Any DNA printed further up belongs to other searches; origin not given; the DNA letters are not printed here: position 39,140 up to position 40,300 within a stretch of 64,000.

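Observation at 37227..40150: Tandem paralogous Pol-beta-type nucleotidyltransferases with long helical tails, adjacent to a variant metallophosphoesterase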

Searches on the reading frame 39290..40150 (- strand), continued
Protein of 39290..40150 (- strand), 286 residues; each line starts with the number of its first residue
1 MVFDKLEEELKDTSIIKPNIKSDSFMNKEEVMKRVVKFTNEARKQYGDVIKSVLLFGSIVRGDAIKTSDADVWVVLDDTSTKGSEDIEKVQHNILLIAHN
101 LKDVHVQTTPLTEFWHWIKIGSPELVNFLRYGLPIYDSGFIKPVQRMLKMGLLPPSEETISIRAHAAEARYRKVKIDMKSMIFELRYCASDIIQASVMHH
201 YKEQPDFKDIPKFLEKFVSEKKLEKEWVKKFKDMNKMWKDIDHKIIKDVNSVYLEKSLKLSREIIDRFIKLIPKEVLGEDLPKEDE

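Call 26: search_protein_families(library=pfam, proteins=[P0243, P0245, P0248, P0255, P0256, P0260, P0269, P0378, P0292, P0247], max_evalue=0.01)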
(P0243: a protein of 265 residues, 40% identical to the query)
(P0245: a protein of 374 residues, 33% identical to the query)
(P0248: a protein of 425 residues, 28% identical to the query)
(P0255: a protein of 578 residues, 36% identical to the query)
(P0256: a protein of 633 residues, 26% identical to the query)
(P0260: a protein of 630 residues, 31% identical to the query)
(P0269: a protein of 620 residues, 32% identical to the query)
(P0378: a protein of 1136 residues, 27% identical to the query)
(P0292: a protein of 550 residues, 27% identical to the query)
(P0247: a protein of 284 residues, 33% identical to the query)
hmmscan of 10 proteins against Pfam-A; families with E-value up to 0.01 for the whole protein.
P0243 (265 aa): 2 families
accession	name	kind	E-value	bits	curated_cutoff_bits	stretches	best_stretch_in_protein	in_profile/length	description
PF01909.29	NTP_transf_2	-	6.6e-05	23.7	21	1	27-104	6-81/93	Nucleotidyltransferase domain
PF18765.7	Polbeta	-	0.00011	22.8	26.9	1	38-83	14-58/93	Polymerase beta, Nucleotidyltransferase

P0245 (374 aa): 4 families
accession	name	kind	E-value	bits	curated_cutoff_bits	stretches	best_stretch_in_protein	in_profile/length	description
PF01909.29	NTP_transf_2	-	1.9e-10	41.4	21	1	28-84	7-64/93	Nucleotidyltransferase domain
PF18765.7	Polbeta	-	1.2e-08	35.4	26.9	1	28-91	6-65/93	Polymerase beta, Nucleotidyltransferase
PF22600.2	MTPAP-like_central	-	6.4e-05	23.5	27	1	10-93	18-92/139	Poly(A) RNA polymerase, mitochondrial-like, central palm domain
PF12633.13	Adenyl_cycl_N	-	0.00014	22.3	27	1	14-86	68-139/199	Adenylate cyclase NT domain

P0248 (425 aa): 4 families
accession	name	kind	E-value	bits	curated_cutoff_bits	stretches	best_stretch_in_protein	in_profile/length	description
PF18765.7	Polbeta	-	1.8e-10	41.2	26.9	1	76-145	4-70/93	Polymerase beta, Nucleotidyltransferase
PF01909.29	NTP_transf_2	-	4e-10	40.4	21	1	71-135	1-61/93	Nucleotidyltransferase domain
PF05168.19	HEPN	-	2.5e-07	31.3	22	1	296-418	2-112/117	HEPN domain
PF22600.2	MTPAP-like_central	-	5.6e-05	23.7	27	1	65-141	20-90/139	Poly(A) RNA polymerase, mitochondrial-like, central palm domain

P0255 (578 aa): 3 families
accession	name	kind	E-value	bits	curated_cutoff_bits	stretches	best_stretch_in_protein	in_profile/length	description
PF01909.29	NTP_transf_2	-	0.00021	22.1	21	1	147-193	10-47/93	Nucleotidyltransferase domain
PF18765.7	Polbeta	-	0.001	19.6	26.9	1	152-199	12-58/93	Polymerase beta, Nucleotidyltransferase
PF18737.6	HEPN_MAE_28990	-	0.0073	16.9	26.8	0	344-393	156-206/211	MAE_28990/MAE_18760-like HEPN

P0256 (633 aa): 4 families
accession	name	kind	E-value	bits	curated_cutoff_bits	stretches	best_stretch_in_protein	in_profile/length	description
PF01909.29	NTP_transf_2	-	6.8e-10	39.7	21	1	20-85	7-74/93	Nucleotidyltransferase domain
PF18765.7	Polbeta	-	1.8e-09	38.1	26.9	1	22-82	8-66/93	Polymerase beta, Nucleotidyltransferase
PF03445.19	DUF294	-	0.00027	21.3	21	1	4-72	30-97/138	Putative nucleotidyltransferase DUF294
PF22600.2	MTPAP-like_central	-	0.0061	17.1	27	0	17-75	33-89/139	Poly(A) RNA polymerase, mitochondrial-like, central palm domain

P0260 (630 aa): 3 families
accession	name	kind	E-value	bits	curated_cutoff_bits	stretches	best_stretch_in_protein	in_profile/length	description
PF01909.29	NTP_transf_2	-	1.7e-05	25.6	21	1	187-227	5-43/93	Nucleotidyltransferase domain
PF18765.7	Polbeta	-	2.5e-05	24.8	26.9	1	191-244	7-58/93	Polymerase beta, Nucleotidyltransferase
PF11832.13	DUF3352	-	0.0036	16.4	26.8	1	27-142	54-163/536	Protein of unknown function (DUF3352)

P0269 (620 aa): 1 family
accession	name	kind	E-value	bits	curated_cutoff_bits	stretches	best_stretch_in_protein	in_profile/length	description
PF05168.19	HEPN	-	0.0058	17.2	22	0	338-418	31-109/117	HEPN domain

P0378 (1136 aa): 16 families
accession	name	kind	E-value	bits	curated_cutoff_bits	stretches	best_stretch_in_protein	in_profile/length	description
PF07719.23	TPR_2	-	7.4e-14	51.1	27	1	540-572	2-34/34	Tetratricopeptide repeat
PF00515.34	TPR_1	-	3e-12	46.2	27.8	1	540-572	2-34/34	Tetratricopeptide repeat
PF13181.12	TPR_8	-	1.4e-08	34.6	25.7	1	540-572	2-34/34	Tetratricopeptide repeat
PF13428.12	TPR_14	-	2.6e-08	34.2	23.5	0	540-582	2-44/44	Tetratricopeptide repeat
PF13431.12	TPR_17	-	3.7e-08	33.5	24.4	0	562-589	2-29/34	Tetratricopeptide repeat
PF25064.1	ARM_TT21_5th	-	8.2e-08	33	27.8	0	542-592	4-54/117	TT21 fifth ARM repeats domain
PF23914.1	TPR_CcmH_CycH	-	8.2e-07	29.4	42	1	543-599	54-113/158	Cytochrome c-type biogenesis protein H TPR domain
PF14559.12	TPR_19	-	2e-06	28.5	25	0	287-350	4-66/68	Tetratricopeptide repeat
PF18765.7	Polbeta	-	6.6e-06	26.6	26.9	1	795-869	4-76/93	Polymerase beta, Nucleotidyltransferase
PF13432.12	TPR_16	-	2.2e-05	25.3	32.7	0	545-585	3-43/65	Tetratricopeptide repeat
PF13424.12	TPR_12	-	3.1e-05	24.5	30.1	0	510-567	8-73/77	Tetratricopeptide repeat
PF13174.12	TPR_6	-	6.8e-05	23.7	26.3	0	540-571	1-32/33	Tetratricopeptide repeat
PF13414.12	TPR_11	-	0.00011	22.2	26.8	0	546-581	1-36/42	TPR repeat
PF12895.13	ANAPC3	-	0.0005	20.7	27.2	1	518-597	2-80/82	Anaphase-promoting complex, cyclosome, subunit 3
PF01909.29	NTP_transf_2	-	0.00063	20.5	21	1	798-838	5-51/93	Nucleotidyltransferase domain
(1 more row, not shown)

P0292 (550 aa): 3 families
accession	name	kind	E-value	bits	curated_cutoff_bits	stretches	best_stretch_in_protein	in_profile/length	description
PF18765.7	Polbeta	-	1.5e-08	35.1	26.9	1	122-178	15-64/93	Polymerase beta, Nucleotidyltransferase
PF01909.29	NTP_transf_2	-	7.9e-08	33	21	1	123-166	17-64/93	Nucleotidyltransferase domain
PF22600.2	MTPAP-like_central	-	6.2e-05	23.5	27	1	101-178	22-93/139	Poly(A) RNA polymerase, mitochondrial-like, central palm domain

P0247 (284 aa): 3 families
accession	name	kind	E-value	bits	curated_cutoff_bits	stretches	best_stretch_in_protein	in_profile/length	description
PF01909.29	NTP_transf_2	-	7.6e-15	55.5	21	1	12-77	1-66/93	Nucleotidyltransferase domain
PF18765.7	Polbeta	-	4.7e-11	43.2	26.9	1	17-85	4-66/93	Polymerase beta, Nucleotidyltransferase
PF22600.2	MTPAP-like_central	-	1.6e-06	28.7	27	1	4-84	18-92/139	Poly(A) RNA polymerase, mitochondrial-like, central palm domain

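Call 30: search_solved_structures(query=A1, max_evalue=1, show_alignments=2)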
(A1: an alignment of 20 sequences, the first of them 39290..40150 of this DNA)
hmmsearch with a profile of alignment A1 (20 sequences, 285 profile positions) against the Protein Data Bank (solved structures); distinct sequences matched with E-value up to 1: 19.
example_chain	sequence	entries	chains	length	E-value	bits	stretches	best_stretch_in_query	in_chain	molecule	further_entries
6p01_A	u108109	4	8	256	6.5e-07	32.2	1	25-84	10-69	Kanamycin nucleotidyltransferase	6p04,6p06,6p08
9xbd_E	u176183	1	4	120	1e-06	31.6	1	23-133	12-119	Nucleotidyltransferase domain-containing protein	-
1kan_A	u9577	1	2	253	5e-06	29.3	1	25-85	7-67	KANAMYCIN NUCLEOTIDYLTRANSFERASE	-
1kny_A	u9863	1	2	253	5.1e-06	29.3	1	25-85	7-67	KANAMYCIN NUCLEOTIDYLTRANSFERASE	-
6nlt_A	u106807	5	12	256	5.2e-06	29.3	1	25-84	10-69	Kanamycin nucleotidyltransferase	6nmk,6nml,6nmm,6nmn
6un8_A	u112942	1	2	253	5.7e-06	29.1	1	25-84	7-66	Aminoglycoside NucleotidylTransferase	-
4ebj_A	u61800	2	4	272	0.0085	18.7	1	31-99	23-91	Aminoglycoside nucleotidyltransferase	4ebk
6sxj_A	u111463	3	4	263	0.011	18.3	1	31-99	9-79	Streptomycin 3''-adenylyltransferase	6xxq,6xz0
2rff_A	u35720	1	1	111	0.04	16.5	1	26-75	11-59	Putative nucleotidyltransferase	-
1wot_A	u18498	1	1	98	0.098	15.2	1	52-78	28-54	PUTATIVE MINIMAL NUCLEOTIDYLTRANSFERASE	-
9dbh_A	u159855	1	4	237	0.23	14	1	49-74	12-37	HalB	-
9dbj_A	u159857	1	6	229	0.25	13.9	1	49-74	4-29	HalB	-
4cs6_A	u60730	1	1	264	0.29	13.7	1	45-76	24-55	AMINOGLYCOSIDE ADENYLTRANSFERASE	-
5lpa_A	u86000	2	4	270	0.3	13.6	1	45-76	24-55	Streptomycin 3''-adenylyltransferase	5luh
5g4a_A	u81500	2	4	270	0.3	13.6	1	45-76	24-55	Aminoglycoside (3'') (9) adenylyltransferase | Streptomycin 3''-adenylyltransferase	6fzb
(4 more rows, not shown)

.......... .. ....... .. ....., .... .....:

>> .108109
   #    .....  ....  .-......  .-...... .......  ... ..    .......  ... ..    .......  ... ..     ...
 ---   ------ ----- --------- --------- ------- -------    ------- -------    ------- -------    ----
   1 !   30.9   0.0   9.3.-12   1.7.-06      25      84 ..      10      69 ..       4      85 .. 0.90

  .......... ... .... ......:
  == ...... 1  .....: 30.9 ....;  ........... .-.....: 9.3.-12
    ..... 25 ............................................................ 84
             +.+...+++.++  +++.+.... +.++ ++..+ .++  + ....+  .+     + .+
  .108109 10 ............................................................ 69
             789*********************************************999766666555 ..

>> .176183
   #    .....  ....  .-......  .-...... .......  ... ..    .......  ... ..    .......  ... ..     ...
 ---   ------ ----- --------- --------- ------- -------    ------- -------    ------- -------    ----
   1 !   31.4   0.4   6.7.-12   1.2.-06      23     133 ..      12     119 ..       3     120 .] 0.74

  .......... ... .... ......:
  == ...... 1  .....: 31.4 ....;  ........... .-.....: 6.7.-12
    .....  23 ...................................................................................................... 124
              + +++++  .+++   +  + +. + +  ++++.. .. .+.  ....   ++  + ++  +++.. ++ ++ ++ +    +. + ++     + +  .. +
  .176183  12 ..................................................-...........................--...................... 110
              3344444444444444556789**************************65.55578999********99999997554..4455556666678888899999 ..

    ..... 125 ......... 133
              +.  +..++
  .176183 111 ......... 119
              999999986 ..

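Call 32: search_protein_families(library=padloc, proteins=[window:39290-40150:-], max_evalue=0.01)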
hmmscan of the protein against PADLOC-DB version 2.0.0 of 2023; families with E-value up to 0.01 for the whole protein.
window:39290-40150:- (286 aa): 8 families
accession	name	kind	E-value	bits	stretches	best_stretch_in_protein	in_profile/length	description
PDLC04903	PDC-S09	-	8.5e-14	49.8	1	26-109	1-83/108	-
PDLC04907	PDC-S09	-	5.9e-08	30.8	1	29-85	8-62/114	-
PDLC04906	PDC-S09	-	9.5e-07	27.1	1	26-81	1-55/98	-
PDLC04902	PDC-S09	-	1.2e-05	23.6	1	50-91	21-61/97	-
PDLC04904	PDC-S09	-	2.4e-05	22.5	1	27-80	2-55/104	-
PDLC04368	PDC-M05A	-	0.001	16.9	1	40-81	97-138/201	-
PDLC04369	PDC-M05A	-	0.0018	15.9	1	31-80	84-133/201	-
PDLC04778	PDC-M70A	-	0.0056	14.1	1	36-91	34-86/355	-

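Call 33: search_protein_families(library=phrogs, proteins=[window:39290-40150:-], max_evalue=0.01)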
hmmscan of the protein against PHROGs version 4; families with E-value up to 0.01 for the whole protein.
window:39290-40150:- (286 aa): 0 families

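Call 45: list_cluster_members(proteins=[P0241, P0243, P0245, P0246, P0247, P0248, P0249, P0251, P0255, P0256])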
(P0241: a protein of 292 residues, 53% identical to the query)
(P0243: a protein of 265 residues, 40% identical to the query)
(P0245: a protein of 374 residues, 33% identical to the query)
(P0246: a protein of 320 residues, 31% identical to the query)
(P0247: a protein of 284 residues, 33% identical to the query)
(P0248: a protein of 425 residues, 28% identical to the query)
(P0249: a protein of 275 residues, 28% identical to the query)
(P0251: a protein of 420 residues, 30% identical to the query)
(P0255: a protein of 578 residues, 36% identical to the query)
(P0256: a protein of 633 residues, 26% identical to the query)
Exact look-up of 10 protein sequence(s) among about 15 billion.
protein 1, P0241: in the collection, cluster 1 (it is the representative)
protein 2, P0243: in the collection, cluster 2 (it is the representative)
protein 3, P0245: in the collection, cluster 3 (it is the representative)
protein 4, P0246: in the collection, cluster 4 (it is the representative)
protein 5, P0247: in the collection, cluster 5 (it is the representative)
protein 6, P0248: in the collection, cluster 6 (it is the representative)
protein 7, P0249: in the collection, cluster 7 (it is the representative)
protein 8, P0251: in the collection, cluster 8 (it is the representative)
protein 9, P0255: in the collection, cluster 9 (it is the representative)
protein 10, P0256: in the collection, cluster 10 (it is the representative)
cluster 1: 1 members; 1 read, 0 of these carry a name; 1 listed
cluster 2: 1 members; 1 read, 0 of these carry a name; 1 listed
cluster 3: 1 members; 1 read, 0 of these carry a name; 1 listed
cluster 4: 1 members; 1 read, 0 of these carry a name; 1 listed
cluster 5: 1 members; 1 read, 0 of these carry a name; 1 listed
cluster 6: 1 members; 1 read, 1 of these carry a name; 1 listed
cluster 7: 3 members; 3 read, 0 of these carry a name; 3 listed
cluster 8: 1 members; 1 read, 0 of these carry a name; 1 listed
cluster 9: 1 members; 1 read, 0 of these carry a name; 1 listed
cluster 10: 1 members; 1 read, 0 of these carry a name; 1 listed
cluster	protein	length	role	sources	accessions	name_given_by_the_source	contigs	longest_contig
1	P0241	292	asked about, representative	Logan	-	-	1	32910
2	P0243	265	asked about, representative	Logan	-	-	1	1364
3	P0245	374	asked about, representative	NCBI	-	-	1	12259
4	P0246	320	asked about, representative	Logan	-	-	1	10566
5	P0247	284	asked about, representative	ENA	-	-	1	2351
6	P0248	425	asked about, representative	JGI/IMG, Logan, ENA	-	uncharacterized protein (UPF0332 family)/predicted nucleotidyltransferase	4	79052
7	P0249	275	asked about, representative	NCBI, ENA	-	-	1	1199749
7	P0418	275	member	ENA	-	-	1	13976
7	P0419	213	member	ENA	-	-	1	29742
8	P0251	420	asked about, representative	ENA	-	-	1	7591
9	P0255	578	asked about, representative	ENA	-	-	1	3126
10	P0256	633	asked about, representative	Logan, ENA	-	-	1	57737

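Call 70: find_encoding_contigs(protein=P0256, flank=8000, max_places=2)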
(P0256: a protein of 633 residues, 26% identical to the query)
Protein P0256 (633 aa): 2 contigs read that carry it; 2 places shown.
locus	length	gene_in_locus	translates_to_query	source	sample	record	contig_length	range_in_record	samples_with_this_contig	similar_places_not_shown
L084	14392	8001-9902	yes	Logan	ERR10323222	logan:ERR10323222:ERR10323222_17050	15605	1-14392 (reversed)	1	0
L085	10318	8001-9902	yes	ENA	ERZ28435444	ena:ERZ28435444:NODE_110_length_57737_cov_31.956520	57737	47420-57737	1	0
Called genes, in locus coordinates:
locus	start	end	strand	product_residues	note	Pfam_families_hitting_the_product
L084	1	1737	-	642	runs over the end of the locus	PF02824:TGS, PF07973:tRNA_SAD, PF00587:tRNA-synt_2b, PF03129:HGTP_anticodon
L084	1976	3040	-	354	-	PF09376:NurA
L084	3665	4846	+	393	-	PF08271:Zn_Ribbon_TF, PF00382:TFIIB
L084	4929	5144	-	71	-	-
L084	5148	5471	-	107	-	-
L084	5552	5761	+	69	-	-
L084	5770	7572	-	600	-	PF01850:PIN (weak), PF00437:T2SSE (weak), PF00013:KH_1 (weak)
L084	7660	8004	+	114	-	-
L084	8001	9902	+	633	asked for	PF01909:NTP_transf_2, PF18765:Polbeta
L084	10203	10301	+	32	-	-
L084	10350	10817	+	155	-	PF04307:YdjM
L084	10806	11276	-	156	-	PF26602:HVO_2718_N (weak), PF01381:HTH_3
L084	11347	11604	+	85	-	-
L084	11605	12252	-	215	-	PF02568:ThiI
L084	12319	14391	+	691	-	?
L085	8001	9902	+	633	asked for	PF01909:NTP_transf_2, PF18765:Polbeta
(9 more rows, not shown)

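Call 71: find_encoding_contigs(protein=P0249, flank=8000, max_places=1)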
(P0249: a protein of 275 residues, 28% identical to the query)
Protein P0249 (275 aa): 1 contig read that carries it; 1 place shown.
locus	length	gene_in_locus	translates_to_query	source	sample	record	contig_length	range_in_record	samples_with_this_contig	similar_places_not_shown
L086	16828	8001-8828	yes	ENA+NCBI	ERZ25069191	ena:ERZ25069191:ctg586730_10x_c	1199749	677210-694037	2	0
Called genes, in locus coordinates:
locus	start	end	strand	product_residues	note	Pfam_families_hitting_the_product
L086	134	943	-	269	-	PF00520:Ion_trans, PF07885:Ion_trans_2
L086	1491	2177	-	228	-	PF00696:AA_kinase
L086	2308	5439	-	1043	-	PF09136:Glucodextran_B (faint), PF17936:Big_6 (faint)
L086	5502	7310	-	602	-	-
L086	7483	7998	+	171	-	-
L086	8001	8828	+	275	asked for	PF01909:NTP_transf_2, PF18765:Polbeta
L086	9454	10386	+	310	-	PF00849:PseudoU_synth_2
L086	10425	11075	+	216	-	PF00389:2-Hacid_dh, PF02826:2-Hacid_dh_C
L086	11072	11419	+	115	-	PF02826:2-Hacid_dh_C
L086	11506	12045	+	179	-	-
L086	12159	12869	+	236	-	PF06560:GPI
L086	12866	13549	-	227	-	PF13386:DsbD_2 (weak)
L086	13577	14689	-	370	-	PF11376:DUF3179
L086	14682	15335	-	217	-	PF13905:Thioredoxin_8 (faint), PF08534:Redoxin, PF00578:AhpC-TSA (weak), PF00085:Thioredoxin (faint)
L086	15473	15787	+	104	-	-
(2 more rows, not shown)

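Call 72: find_encoding_contigs(protein=P0245, flank=8000, max_places=1)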
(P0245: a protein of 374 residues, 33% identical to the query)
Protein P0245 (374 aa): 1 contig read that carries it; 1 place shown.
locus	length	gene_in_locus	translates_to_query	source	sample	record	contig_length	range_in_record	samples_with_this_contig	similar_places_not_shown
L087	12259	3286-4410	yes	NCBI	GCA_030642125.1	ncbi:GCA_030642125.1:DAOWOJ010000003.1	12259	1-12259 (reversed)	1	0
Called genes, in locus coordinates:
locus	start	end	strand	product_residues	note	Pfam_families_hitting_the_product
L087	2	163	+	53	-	?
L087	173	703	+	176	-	PF00347:Ribosomal_L6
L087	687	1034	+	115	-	PF01655:Ribosomal_L32e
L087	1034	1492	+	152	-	PF01280:Ribosomal_L19e, PF25476:Ribosomal_L19e_C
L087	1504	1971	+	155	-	PF00861:Ribosomal_L18p (weak), PF17144:Ribosomal_L5e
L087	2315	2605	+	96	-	-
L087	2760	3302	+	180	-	PF11969:DcpS_C, PF01230:HIT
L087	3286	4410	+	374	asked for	PF01909:NTP_transf_2, PF18765:Polbeta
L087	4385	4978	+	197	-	PF02224:Cytidylate_kin (weak), PF13189:Cytidylate_kin2, PF13207:AAA_17, PF13238:AAA_18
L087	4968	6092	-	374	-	PF00091:Tubulin, PF12327:FtsZ_C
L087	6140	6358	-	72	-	-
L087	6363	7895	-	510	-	PF01409:tRNA-synt_2d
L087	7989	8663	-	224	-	PF00121:TIM, PF00218:IGPS (weak)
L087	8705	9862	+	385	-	PF01380:SIS (faint)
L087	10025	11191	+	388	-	PF07690:MFS_1, PF00083:Sugar_tr (weak), PF07690:MFS_1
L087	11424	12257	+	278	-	?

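Call 76: list_cluster_members(proteins=[P0305, P0282, P0390, P0255, P0324, P0380, P0363, P0246, P0300, P0287])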
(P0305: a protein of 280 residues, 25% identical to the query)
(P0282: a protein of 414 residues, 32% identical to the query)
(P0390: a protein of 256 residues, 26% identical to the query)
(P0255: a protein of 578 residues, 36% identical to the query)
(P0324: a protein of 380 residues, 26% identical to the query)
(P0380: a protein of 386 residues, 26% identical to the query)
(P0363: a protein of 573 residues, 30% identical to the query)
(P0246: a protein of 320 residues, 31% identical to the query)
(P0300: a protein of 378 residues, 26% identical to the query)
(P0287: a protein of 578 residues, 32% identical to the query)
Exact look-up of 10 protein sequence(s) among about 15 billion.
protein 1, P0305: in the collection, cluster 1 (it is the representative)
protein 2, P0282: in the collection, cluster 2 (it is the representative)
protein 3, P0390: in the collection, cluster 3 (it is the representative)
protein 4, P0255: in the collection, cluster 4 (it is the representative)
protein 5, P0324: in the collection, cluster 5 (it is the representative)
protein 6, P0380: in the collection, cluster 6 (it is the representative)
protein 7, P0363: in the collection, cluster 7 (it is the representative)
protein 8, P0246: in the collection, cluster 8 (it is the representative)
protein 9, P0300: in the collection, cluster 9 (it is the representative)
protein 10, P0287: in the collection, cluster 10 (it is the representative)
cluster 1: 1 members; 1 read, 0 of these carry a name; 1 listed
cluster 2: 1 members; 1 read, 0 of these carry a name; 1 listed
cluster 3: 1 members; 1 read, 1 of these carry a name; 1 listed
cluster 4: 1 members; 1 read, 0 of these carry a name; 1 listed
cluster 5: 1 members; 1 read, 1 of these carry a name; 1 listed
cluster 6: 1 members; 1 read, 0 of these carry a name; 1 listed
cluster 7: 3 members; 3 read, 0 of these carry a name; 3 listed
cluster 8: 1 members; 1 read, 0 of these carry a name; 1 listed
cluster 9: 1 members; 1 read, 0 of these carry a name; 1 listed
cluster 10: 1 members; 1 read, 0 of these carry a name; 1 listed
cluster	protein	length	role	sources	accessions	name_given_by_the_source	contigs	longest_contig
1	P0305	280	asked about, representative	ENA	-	-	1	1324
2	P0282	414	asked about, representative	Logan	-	-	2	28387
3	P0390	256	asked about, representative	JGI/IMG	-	uncharacterized protein (UPF0332 family)/predicted nucleotidyltransferase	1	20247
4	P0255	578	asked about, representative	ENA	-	-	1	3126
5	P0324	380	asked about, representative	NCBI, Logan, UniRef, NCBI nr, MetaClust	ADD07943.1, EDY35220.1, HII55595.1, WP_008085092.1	nucleotidyltransferase domain-containing protein [Candidatus Aciduliprofundum boonei] | DNA polymerase beta domain protein region n=1 Tax=Aciduliprofundum boonei (strain DSM ... | 439481.Aboo_0131 NOG148783 ""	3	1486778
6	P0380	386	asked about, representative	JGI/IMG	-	-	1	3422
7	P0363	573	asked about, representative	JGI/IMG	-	-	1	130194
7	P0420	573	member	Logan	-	-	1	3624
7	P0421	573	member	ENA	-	-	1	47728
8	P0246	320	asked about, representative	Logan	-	-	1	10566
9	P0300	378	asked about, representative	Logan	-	-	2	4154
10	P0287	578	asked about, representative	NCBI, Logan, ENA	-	-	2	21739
